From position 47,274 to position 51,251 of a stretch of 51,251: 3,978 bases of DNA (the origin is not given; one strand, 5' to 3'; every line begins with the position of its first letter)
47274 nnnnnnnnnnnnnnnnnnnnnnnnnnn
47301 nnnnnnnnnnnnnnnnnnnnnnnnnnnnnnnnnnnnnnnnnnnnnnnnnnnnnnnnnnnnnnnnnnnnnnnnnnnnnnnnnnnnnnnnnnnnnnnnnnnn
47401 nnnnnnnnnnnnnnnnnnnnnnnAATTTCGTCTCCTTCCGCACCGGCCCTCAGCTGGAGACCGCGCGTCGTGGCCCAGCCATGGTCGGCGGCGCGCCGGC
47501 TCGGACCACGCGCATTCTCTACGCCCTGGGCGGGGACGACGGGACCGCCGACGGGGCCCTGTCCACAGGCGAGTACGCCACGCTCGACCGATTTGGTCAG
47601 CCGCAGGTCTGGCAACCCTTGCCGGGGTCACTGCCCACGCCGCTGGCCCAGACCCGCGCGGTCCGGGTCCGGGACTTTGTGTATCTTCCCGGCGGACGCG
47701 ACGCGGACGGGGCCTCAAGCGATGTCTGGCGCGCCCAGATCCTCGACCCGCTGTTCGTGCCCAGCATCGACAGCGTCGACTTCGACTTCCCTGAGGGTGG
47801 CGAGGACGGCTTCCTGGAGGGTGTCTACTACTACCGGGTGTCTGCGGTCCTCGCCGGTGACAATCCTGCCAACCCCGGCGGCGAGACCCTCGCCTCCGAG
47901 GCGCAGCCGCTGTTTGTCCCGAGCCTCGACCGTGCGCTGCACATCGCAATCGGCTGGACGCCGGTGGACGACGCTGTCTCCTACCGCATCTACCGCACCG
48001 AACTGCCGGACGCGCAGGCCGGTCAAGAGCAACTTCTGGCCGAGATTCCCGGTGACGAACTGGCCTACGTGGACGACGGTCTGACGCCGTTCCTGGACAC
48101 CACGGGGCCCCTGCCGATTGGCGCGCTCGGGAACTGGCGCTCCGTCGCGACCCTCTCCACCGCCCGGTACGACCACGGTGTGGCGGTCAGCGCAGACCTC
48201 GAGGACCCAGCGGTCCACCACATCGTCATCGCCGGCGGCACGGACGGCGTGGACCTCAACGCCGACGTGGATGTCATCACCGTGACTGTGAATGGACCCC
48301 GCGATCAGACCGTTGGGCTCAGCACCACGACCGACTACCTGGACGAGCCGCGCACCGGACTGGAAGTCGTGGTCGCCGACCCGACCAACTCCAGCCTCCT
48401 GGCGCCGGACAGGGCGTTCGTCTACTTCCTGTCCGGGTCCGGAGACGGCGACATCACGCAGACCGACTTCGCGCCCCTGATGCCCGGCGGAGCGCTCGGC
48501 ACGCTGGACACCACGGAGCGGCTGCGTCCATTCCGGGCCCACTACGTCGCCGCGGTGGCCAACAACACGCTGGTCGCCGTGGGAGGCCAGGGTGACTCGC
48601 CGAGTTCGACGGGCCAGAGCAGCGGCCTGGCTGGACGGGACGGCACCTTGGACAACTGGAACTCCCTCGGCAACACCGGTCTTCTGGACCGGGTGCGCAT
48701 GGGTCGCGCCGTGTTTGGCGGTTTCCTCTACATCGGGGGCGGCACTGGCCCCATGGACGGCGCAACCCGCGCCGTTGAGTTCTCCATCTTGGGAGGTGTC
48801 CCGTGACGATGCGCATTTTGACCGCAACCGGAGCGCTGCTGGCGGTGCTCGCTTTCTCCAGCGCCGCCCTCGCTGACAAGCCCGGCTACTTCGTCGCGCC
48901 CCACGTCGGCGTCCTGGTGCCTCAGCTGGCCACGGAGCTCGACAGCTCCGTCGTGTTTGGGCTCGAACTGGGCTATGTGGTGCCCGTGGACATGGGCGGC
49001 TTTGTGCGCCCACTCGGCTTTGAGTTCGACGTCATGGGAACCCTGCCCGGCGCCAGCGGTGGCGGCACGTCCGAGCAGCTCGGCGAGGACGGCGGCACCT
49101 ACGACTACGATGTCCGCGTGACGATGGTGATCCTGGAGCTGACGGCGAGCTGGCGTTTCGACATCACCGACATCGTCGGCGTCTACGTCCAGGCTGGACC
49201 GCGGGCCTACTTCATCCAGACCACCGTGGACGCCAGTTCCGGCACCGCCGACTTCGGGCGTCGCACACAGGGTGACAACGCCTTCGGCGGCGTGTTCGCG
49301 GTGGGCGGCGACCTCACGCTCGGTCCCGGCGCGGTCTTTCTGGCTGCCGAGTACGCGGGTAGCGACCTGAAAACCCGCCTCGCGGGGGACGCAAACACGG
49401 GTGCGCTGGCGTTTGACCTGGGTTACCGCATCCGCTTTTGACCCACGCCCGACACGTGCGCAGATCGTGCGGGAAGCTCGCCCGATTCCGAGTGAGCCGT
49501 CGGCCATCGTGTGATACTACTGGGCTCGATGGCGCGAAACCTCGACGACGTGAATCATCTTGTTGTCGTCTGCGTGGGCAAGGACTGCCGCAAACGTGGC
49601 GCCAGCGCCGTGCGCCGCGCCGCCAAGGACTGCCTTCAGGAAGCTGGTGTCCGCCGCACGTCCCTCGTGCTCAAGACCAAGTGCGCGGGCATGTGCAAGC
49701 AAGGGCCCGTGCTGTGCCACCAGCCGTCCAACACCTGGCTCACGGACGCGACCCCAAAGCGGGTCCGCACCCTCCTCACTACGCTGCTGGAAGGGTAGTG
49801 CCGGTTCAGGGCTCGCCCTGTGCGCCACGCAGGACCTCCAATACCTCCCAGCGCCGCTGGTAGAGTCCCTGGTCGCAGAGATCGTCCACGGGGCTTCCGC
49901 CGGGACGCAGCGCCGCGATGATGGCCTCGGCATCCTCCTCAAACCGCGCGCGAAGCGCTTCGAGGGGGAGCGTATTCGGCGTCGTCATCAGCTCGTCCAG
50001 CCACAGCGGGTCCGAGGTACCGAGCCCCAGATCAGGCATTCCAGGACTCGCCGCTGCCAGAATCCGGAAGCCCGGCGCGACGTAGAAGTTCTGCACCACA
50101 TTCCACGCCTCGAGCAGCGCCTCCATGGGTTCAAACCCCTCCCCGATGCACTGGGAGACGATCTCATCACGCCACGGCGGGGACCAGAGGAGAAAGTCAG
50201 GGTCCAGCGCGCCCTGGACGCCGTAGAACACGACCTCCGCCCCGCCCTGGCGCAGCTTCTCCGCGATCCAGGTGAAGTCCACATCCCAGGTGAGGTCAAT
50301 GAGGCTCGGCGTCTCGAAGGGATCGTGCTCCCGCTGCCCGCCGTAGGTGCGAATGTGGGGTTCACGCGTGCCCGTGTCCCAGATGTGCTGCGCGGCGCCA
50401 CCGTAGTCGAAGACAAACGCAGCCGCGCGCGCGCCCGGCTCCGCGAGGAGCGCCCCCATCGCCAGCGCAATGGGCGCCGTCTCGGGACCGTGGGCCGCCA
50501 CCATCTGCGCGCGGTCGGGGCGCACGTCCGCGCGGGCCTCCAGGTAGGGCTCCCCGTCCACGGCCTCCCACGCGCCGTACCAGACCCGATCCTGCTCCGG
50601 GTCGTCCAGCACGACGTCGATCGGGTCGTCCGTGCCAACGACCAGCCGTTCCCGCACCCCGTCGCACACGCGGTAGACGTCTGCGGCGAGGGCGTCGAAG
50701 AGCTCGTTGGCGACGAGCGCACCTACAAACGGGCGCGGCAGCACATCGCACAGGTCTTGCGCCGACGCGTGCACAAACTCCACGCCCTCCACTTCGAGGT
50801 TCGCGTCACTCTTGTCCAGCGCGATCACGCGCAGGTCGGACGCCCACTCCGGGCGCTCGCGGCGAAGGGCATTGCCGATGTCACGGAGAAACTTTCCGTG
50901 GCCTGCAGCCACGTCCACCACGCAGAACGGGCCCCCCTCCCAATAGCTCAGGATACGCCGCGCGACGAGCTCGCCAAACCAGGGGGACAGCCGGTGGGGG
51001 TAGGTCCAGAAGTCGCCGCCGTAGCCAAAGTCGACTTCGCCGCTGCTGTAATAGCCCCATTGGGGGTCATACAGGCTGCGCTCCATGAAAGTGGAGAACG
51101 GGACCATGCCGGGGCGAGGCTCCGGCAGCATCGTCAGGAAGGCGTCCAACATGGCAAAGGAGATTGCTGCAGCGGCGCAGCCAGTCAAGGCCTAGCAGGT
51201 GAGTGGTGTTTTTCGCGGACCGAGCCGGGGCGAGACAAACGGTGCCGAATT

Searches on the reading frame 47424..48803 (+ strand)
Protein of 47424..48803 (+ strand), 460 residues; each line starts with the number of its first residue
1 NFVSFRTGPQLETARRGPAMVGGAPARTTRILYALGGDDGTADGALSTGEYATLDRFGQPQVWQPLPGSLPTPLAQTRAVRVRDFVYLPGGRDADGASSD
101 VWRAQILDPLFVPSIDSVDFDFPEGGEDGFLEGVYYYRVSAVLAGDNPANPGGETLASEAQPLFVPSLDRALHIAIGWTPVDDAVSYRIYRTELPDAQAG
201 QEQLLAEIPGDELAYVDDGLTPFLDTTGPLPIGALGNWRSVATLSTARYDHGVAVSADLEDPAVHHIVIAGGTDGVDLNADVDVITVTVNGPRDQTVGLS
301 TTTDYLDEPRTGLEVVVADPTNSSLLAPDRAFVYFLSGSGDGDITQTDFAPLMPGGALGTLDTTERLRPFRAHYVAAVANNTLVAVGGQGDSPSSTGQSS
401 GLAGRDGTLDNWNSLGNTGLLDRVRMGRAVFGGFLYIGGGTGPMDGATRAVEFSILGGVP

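Call 40: predict_structure(alignment_id=A1)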
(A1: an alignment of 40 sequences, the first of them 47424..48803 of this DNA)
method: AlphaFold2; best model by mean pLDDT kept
length: 460 residues; sequences in the alignment: 40
mean_pLDDT: 95.5   pTM: 0.93
mean pLDDT of the five models: 95.5, 94.8, 94.8, 94.6, 94.6
residues with pLDDT >= 90: 430; 70-90: 26; 50-70: 2; < 50: 2
segments of 3 or more residues with pLDDT < 50: none
pLDDT, mean of each block of 10 residues (from residue 1): 89 98 93 97 95 96 97 97 97 95 97 97 87 98 97 98 96 97 98 97 98 98 96 97 98 97 98 97 98 93 93 97 94 98 96 95 96 96 96 96 93 91 97 96 95 78
secondary structure, 60 per line:
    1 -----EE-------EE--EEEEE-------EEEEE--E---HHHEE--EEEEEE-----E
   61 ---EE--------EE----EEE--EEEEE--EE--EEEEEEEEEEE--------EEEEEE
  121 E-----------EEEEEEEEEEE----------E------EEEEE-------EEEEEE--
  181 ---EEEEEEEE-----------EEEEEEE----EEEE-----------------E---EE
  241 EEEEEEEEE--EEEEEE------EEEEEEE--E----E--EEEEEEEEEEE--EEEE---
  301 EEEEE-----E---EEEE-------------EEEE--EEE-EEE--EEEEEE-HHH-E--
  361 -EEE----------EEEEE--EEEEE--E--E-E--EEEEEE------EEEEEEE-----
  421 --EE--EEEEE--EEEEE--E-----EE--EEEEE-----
elements in order: E19-23 E31-35 E49-54 E80-82 E85-89 E96-106 E115-121 E133-143 E161-165 E173-178 E184-191 E203-209 E214-217 E239-249 E252-257 E264-270 E281-291 E294-297 E301-305 E315-318 E332-335 E338-340 E342-344 E347-352 E362-364 E375-379 E382-386 E397-402 E409-415 E427-431 E434-438 E451-455

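Call 42: fold_search(model_id=the predicted structure, library=pdb)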
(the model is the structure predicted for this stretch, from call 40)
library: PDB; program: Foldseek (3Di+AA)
matches with E <= 10: 1145; with E <= 0.001: 345
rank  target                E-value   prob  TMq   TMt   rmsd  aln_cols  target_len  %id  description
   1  9mez_D                7.1e-13  1.00  0.49  0.68   9.9       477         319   14  Crystal structure of MRAS(GDP) bound to LZTR1(Kelch domain) (released 2025-09-10)
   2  9mey_B                1.5e-12  1.00  0.50  0.68   9.9       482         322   13  Crystal structure of RIT1(GDP) bound to LZTR1(Kelch domain) (released 2025-09-10)
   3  9mf0_D                1.8e-12  1.00  0.49  0.68  10.2       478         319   13  Crystal structure of KRAS(GDP) bound to LZTR1(Kelch domain) (released 2025-09-10)
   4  9mez_J                2.3e-12  1.00  0.50  0.70   9.9       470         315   14  Crystal structure of MRAS(GDP) bound to LZTR1(Kelch domain) (released 2025-09-10)
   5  9mf0_J                4.1e-12  1.00  0.49  0.68   9.4       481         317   13  Crystal structure of KRAS(GDP) bound to LZTR1(Kelch domain) (released 2025-09-10)
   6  2vpj                  4.5e-12  1.00  0.46  0.71   7.7       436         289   14  Crystal structure of the Kelch domain of human KLHL12 (released 2008-03-18)
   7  9mf0_F                6.0e-12  1.00  0.48  0.66  10.0       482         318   14  Crystal structure of KRAS(GDP) bound to LZTR1(Kelch domain) (released 2025-09-10)
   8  9y8o                  7.2e-12  1.00  0.45  0.70   6.5       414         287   14  Crystal structure of the Kelch domain of human KLHL12 with compound 9c (released 2026-04-08)
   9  9d8p_A                8.7e-12  1.00  0.53  0.67   4.3       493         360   14  Focused map of Cryo-EM structure of Ubiquitin C-degron bound to KLHDC10-EloB/C (released 2024-11-20)
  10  6ttk_C                9.1e-12  1.00  0.45  0.72   7.0       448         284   14  Crystal structure of the kelch domain of human KLHL12 in complex with DVL1 peptide (released 2020-02-12)
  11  5yy8                  9.1e-12  1.00  0.46  0.73   7.8       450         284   14  Crystal structure of the Kelch domain of human NS1-BP (released 2018-03-14)
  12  9y8u                  1.0e-11  1.00  0.45  0.70   7.5       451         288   14  Crystal structure of the Kelch domain of human KLHL12 with compound 10j (released 2026-04-08)
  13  6n3h_A                1.0e-11  1.00  0.46  0.68   9.5       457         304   14  Crystal structure of Kelch domain of the human NS1 binding protein (released 2018-12-12)
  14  7ong                  1.0e-11  1.00  0.41  0.62  11.4       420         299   14  Crystal structure of the computationally designed SAKe6BE-L1 protein (released 2022-12-14)
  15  7pvp                  1.2e-11  1.00  0.32  0.49  15.9       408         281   19  Crystal structure of the SAKe6BC designer protein (released 2023-01-18)
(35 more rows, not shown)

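Call 51: find_related_loci(query=A1, collection=metagenome_contigs, flank=6000)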
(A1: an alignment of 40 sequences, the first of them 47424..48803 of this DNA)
Query A1 (460 aa) in metagenome_contigs; peptide patterns used: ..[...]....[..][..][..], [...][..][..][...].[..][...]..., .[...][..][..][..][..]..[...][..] (x = any residue, [..] = any of these).
522 stretches matched a pattern; 204 encode a relative of the query (tblastn E <= 1e-3); the best 80 are kept; 80 distinct loci.
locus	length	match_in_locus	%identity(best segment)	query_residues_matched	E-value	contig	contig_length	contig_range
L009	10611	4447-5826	56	1-460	6e-145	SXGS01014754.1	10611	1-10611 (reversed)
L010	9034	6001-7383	50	1-460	1e-136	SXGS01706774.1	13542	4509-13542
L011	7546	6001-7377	49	1-460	4e-126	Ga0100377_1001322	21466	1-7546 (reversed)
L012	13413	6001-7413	48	1-460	3e-125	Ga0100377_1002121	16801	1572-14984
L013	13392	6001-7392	45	1-460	8e-112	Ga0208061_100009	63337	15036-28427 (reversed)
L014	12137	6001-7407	39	1-460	2e-90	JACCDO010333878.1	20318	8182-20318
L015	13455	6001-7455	36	1-455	3e-74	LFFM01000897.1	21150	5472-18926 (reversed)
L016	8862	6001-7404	36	1-460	2e-80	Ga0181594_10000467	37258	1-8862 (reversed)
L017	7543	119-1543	36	1-458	1e-68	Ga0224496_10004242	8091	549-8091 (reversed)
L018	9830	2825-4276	36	1-460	2e-68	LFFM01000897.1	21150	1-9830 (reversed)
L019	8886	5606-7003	35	1-455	3e-66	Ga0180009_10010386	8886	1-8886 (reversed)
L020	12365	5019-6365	36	1-440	2e-65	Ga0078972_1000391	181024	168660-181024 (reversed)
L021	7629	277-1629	38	1-456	7e-64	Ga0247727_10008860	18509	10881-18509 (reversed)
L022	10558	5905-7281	36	1-460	1e-63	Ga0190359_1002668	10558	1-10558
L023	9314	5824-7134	37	1-440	2e-61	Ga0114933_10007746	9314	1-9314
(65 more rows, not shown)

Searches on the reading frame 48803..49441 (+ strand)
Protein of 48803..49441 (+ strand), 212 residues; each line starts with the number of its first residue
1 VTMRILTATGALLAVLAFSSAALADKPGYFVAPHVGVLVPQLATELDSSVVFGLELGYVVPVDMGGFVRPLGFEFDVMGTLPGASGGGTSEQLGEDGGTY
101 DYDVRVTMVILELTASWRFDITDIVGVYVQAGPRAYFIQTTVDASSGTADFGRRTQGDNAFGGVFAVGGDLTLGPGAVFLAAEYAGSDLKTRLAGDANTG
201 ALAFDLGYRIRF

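Call 6: search_protein_families(library=pfam, proteins=[window:48803-49441:+], max_evalue=0.01)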
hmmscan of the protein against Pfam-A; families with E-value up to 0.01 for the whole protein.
window:48803-49441:+ (212 aa): 1 family
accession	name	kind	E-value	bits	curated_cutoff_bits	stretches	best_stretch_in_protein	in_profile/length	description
PF13505.12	OMP_b-brl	-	1.2e-09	39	28.7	1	11-209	2-174/175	Outer membrane protein beta-barrel domain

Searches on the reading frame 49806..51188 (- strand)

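Call 22: search_protein_families(library=pfam, proteins=[window:49806-51188:-], max_evalue=1)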
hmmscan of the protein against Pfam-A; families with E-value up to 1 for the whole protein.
window:49806-51188:- (460 aa): 2 families
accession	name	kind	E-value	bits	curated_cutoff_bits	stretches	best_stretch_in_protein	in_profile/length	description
PF02636.23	Methyltransf_28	-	8.3e-18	65.2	23.3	1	74-318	1-244/249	Putative S-adenosyl-L-methionine-dependent methyltransferase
PF13649.12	Methyltransf_25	-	0.12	13.5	27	1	90-175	1-86/97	Methyltransferase domain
